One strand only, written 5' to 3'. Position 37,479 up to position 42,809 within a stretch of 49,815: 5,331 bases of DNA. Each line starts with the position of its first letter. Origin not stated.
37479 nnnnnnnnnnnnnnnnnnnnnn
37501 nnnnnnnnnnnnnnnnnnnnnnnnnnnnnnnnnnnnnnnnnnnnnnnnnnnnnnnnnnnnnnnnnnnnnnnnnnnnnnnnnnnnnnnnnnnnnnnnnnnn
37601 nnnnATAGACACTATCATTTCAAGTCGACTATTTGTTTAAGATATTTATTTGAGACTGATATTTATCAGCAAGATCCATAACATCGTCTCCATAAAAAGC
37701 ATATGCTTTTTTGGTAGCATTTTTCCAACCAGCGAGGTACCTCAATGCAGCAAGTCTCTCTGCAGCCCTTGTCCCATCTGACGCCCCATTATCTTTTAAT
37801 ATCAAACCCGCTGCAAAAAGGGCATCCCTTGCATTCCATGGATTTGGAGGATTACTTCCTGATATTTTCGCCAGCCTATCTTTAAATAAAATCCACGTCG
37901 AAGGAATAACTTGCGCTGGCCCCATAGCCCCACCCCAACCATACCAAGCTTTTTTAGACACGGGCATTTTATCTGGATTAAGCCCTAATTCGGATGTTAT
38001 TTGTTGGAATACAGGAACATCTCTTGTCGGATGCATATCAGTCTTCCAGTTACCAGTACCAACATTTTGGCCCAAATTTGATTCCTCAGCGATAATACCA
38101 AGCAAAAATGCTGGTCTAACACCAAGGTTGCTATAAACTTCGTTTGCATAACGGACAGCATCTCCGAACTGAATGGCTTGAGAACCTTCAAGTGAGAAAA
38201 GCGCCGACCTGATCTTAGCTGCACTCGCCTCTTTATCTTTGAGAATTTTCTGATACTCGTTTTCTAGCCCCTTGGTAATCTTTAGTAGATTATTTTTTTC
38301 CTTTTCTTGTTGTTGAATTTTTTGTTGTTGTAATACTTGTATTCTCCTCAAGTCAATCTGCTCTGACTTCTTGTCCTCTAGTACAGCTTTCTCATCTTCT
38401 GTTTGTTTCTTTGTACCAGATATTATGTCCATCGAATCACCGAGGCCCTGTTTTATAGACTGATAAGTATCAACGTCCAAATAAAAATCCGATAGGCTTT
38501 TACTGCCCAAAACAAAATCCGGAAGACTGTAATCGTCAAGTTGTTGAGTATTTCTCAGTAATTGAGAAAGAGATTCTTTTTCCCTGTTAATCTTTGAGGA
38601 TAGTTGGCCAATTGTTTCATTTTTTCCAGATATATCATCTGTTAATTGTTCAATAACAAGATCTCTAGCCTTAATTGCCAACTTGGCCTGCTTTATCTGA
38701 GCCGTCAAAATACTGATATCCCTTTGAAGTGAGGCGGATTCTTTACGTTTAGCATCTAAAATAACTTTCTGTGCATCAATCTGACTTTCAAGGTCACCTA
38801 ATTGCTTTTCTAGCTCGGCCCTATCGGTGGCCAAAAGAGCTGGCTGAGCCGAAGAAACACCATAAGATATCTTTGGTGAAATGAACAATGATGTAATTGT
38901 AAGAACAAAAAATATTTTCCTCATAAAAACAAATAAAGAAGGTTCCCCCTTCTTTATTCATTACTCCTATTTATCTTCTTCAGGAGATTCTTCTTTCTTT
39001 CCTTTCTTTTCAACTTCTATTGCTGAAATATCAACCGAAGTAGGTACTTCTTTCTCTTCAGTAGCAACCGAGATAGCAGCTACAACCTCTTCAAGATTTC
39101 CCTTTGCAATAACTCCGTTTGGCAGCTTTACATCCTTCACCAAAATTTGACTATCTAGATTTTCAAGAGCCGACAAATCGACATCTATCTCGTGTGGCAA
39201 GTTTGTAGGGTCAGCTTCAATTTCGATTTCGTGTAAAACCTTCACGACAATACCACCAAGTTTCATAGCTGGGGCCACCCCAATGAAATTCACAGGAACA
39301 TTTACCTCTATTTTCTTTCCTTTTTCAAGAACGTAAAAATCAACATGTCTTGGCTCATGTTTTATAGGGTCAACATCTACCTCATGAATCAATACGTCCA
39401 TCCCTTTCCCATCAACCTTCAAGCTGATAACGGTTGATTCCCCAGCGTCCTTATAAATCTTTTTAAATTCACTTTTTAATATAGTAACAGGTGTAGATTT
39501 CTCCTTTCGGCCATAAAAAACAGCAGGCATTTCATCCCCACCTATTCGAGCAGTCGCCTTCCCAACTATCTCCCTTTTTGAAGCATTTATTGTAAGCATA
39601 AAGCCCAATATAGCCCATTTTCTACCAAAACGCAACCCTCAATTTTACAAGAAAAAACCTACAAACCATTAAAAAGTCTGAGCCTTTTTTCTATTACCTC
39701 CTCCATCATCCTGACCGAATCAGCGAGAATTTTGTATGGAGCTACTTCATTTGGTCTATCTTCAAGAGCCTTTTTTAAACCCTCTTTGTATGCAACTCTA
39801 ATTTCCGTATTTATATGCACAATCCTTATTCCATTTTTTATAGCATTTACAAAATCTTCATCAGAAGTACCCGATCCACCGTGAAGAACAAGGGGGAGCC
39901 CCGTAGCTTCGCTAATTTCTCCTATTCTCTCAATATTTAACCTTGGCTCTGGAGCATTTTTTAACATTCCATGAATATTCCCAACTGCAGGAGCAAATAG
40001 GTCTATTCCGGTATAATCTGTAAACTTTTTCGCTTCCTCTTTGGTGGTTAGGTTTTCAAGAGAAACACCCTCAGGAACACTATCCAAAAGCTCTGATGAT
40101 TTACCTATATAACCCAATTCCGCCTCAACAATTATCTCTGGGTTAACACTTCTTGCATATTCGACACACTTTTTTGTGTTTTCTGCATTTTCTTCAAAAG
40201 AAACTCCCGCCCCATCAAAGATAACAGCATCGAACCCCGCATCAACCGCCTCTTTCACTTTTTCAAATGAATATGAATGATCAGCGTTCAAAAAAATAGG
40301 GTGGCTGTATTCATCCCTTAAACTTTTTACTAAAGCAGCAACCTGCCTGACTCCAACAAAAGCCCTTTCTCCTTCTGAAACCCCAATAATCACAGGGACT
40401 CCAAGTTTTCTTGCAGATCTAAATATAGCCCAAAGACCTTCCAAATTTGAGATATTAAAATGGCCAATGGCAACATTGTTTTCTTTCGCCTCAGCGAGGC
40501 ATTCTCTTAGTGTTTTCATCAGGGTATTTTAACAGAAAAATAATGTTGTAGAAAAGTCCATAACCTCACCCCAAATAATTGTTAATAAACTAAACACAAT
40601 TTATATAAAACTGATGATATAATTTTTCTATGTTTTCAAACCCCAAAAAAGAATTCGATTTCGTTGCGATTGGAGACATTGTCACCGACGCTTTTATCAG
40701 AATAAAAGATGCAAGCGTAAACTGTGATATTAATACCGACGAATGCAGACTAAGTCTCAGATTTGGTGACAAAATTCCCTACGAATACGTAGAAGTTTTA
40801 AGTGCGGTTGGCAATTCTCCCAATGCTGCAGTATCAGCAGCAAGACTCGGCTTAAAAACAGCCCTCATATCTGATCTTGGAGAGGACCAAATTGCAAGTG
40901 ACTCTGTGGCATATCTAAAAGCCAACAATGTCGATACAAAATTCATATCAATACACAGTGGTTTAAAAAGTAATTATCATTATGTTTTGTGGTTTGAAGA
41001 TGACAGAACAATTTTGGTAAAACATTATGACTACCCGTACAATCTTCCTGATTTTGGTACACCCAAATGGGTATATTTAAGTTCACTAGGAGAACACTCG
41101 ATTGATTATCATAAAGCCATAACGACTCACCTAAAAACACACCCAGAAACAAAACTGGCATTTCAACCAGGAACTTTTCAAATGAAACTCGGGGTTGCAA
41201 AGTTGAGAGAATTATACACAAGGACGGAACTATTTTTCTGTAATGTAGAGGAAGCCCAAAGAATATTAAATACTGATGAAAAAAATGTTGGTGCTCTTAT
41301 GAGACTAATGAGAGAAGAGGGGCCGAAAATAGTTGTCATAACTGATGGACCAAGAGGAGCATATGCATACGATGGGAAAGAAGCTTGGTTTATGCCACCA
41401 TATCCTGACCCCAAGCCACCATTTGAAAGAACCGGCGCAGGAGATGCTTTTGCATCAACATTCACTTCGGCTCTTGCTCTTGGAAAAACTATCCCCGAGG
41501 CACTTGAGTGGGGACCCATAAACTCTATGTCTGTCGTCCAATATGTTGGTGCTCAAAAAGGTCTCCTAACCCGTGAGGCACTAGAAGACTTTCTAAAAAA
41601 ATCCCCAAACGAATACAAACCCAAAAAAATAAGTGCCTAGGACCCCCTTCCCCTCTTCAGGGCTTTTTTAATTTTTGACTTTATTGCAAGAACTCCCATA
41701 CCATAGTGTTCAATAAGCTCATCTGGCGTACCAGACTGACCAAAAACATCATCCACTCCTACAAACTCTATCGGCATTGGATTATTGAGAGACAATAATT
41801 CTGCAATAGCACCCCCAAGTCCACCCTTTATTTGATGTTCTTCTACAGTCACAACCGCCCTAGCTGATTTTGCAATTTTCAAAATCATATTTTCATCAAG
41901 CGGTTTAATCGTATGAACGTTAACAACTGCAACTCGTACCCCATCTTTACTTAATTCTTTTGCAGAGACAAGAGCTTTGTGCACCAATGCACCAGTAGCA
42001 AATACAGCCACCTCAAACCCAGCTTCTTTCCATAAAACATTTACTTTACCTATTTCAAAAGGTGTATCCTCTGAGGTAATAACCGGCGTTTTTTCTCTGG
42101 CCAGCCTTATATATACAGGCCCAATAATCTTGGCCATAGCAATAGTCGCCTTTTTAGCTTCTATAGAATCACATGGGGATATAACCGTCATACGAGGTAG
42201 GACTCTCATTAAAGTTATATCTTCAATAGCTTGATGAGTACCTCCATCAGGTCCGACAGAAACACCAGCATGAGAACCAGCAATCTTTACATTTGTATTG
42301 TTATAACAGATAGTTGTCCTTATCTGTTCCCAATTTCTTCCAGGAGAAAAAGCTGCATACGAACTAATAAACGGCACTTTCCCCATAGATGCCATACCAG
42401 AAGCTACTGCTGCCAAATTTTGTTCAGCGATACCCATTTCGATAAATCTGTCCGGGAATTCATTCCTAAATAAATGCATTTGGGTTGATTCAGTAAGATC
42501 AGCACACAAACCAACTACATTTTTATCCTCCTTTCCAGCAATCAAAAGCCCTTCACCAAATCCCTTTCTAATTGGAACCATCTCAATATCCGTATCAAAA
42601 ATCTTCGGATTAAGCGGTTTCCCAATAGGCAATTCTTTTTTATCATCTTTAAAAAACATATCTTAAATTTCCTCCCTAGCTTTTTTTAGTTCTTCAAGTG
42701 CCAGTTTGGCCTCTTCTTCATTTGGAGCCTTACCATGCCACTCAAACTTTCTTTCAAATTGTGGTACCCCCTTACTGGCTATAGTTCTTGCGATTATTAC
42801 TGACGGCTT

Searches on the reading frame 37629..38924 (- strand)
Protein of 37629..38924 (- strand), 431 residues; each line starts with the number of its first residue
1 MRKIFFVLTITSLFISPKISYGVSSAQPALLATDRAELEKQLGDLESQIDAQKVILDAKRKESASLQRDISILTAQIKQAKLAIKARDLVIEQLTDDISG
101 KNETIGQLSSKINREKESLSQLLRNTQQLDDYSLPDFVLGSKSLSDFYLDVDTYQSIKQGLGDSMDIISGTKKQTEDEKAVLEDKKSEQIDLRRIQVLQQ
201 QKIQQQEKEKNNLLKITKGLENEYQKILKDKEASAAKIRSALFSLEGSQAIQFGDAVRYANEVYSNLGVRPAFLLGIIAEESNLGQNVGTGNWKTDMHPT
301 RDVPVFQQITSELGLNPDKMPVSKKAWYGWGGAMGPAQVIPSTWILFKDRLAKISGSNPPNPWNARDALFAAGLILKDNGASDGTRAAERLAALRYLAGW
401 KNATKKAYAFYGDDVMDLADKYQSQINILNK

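Call 57: search_protein_families(library=pfam, proteins=[window:37629-38924:-], max_evalue=0.001)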
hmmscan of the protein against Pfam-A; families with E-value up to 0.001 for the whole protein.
window:37629-38924:- (431 aa): 1 family
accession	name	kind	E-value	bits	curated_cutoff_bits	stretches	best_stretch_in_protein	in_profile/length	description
PF13406.11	SLT_2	-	0.00042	20.1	24.3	0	258-390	75-210/292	Transglycosylase SLT domain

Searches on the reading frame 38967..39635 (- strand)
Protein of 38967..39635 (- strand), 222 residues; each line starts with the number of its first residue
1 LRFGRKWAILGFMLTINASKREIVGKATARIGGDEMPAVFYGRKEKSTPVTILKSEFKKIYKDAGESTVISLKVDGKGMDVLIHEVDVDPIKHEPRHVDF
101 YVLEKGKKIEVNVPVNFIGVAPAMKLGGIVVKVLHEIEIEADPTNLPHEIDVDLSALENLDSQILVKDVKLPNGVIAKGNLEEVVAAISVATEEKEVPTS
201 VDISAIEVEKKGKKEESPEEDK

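Call 57: search_protein_families(library=pfam, proteins=[window:38967-39635:-], max_evalue=0.001)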
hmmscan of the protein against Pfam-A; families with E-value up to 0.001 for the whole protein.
window:38967-39635:- (222 aa): 2 families
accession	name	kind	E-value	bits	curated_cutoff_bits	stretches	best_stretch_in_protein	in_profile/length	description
PF14693.11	Ribosomal_TL5_C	-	6e-21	75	27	1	108-190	1-82/84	Ribosomal protein TL5, C-terminal domain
PF01386.24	Ribosomal_L25p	-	3.7e-16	59.8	23.6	1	17-100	2-82/82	Ribosomal L25p family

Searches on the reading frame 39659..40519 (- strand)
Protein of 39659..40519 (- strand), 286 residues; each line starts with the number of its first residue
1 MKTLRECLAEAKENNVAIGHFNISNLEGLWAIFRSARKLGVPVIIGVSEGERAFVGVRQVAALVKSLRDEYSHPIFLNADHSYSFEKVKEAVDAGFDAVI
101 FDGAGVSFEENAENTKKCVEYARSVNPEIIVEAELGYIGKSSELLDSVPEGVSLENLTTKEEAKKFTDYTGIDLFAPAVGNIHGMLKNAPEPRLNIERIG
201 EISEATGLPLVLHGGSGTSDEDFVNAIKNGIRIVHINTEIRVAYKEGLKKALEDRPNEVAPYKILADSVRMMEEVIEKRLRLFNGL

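Call 57: search_protein_families(library=pfam, proteins=[window:39659-40519:-], max_evalue=0.001)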
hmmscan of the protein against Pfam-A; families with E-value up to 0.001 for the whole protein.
window:39659-40519:- (286 aa): 1 family
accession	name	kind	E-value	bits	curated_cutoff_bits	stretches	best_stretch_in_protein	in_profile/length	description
PF01116.26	F_bP_aldolase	-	1.3e-75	254.9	25.5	1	3-284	2-273/277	Fructose-bisphosphate aldolase class-II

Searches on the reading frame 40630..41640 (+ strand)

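Call 57: search_protein_families(library=pfam, proteins=[window:40630-41640:+], max_evalue=0.001)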
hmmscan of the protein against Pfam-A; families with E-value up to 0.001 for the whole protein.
window:40630-41640:+ (336 aa): 2 families
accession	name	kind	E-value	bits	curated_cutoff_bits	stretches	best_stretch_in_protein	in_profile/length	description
PF00294.29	PfkB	-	6.3e-30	105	25.8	1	59-312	35-299/302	pfkB family carbohydrate kinase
PF08543.17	Phos_pyr_kin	-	0.00017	21.5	27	1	190-294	110-223/246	Phosphomethylpyrimidine kinase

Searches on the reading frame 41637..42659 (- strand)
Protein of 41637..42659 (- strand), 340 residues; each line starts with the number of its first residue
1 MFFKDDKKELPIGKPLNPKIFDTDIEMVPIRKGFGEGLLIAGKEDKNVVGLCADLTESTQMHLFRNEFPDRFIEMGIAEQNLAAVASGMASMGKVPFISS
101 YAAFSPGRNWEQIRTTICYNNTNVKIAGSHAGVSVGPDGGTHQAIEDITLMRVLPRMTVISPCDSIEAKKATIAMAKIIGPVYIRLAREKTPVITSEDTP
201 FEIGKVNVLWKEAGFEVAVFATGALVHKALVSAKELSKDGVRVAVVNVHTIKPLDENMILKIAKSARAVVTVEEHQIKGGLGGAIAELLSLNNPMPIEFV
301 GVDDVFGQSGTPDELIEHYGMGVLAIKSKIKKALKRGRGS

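Call 57: search_protein_families(library=pfam, proteins=[window:41637-42659:-], max_evalue=0.001)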
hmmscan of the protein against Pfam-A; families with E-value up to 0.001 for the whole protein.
window:41637-42659:- (340 aa): 4 families
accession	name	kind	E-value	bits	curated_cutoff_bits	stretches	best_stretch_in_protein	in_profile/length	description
PF02779.29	Transket_pyr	-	4.6e-38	131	27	1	28-191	3-172/174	Transketolase, pyrimidine binding domain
PF02780.25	Transketolase_C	-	8.7e-27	93.9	25.9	1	205-323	2-121/124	Transketolase, C-terminal domain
PF22613.1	Transketolase_C_1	-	9.9e-06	26.2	27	1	214-321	11-112/113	Transketolase-like TK C-terminal domain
PF17147.9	PFOR_II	-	0.00018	22.2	27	1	216-300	2-89/102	Pyruvate:ferredoxin oxidoreductase core domain II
